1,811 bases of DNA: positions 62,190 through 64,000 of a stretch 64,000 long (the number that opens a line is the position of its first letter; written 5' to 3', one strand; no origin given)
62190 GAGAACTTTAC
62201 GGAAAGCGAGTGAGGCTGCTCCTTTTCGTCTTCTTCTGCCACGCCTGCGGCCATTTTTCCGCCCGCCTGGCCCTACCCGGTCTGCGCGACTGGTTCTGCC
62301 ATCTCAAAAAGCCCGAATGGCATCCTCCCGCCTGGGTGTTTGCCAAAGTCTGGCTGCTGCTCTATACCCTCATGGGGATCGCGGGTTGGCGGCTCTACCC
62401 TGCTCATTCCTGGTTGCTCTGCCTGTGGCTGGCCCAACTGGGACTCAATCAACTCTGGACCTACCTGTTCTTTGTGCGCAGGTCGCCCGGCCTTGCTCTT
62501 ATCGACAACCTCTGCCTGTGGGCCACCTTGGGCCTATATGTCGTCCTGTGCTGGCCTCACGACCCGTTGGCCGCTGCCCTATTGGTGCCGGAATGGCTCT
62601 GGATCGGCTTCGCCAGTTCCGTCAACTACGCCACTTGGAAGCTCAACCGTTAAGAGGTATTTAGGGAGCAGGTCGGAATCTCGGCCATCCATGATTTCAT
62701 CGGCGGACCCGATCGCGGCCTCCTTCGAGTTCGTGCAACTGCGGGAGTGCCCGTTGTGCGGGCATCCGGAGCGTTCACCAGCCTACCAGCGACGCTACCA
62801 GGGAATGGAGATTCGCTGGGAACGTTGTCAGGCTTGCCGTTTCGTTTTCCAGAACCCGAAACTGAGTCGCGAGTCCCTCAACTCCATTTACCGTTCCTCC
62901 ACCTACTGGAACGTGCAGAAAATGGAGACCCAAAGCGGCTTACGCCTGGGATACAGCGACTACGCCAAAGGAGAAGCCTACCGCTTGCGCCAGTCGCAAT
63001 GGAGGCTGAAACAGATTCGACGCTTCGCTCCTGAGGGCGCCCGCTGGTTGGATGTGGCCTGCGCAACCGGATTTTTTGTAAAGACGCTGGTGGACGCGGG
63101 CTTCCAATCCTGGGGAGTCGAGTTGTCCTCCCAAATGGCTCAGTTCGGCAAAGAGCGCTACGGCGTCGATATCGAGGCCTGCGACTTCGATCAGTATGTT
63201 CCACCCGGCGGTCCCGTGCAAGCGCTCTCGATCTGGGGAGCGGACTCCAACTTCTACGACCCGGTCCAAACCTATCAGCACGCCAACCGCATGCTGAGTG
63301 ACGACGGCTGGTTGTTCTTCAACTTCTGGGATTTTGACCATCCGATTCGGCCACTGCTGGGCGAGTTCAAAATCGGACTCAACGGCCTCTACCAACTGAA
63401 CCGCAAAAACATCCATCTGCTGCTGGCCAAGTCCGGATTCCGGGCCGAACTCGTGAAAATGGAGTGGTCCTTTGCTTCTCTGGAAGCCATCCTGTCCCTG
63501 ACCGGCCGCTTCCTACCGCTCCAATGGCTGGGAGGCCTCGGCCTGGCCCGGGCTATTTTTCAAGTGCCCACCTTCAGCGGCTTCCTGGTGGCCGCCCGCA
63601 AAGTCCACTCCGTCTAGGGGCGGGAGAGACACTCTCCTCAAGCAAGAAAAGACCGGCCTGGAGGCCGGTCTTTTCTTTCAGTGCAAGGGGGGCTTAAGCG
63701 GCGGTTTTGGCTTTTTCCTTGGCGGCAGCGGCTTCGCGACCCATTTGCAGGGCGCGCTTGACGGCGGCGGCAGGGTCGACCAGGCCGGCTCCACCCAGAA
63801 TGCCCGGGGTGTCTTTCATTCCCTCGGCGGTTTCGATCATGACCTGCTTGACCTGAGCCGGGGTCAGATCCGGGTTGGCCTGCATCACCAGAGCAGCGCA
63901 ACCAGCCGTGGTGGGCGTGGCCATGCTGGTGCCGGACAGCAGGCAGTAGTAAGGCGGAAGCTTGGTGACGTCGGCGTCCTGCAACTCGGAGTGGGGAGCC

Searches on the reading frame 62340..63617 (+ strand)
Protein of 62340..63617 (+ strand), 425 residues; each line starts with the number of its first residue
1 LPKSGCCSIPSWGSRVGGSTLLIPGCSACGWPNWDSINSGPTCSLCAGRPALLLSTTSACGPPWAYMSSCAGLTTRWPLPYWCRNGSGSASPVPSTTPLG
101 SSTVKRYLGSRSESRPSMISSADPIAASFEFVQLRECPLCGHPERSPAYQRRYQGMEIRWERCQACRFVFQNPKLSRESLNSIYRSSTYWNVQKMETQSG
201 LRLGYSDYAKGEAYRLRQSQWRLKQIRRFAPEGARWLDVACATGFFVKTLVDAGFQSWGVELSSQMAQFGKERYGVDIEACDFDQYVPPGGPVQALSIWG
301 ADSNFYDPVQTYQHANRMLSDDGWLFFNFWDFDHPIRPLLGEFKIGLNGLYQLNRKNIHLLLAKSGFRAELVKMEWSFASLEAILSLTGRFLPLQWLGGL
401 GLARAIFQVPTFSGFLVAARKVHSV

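Call 66: search_protein_families(library=pfam, proteins=[window:62340-63617:+], max_evalue=0.0001)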
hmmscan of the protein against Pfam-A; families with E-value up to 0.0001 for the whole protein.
window:62340-63617:+ (425 aa): 3 families
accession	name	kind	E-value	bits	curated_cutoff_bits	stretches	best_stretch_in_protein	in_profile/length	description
PF13489.12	Methyltransf_23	-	1.7e-08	34.8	27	1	224-368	11-160/164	Methyltransferase domain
PF13649.12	Methyltransf_25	-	9.5e-06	26.7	27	1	237-323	2-97/97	Methyltransferase domain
PF08241.18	Methyltransf_11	-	8.4e-05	23.6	21.2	0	237-327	1-95/95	Methyltransferase domain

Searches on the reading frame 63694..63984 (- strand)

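Call 66: search_protein_families(library=pfam, proteins=[window:63694-63984:-], max_evalue=0.0001)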
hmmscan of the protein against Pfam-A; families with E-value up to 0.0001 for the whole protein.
window:63694-63984:- (96 aa): 1 family
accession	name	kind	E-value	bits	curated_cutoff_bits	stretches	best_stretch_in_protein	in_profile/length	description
PF00082.27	Peptidase_S8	-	2e-14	54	21.8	1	11-57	231-274/288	Subtilase family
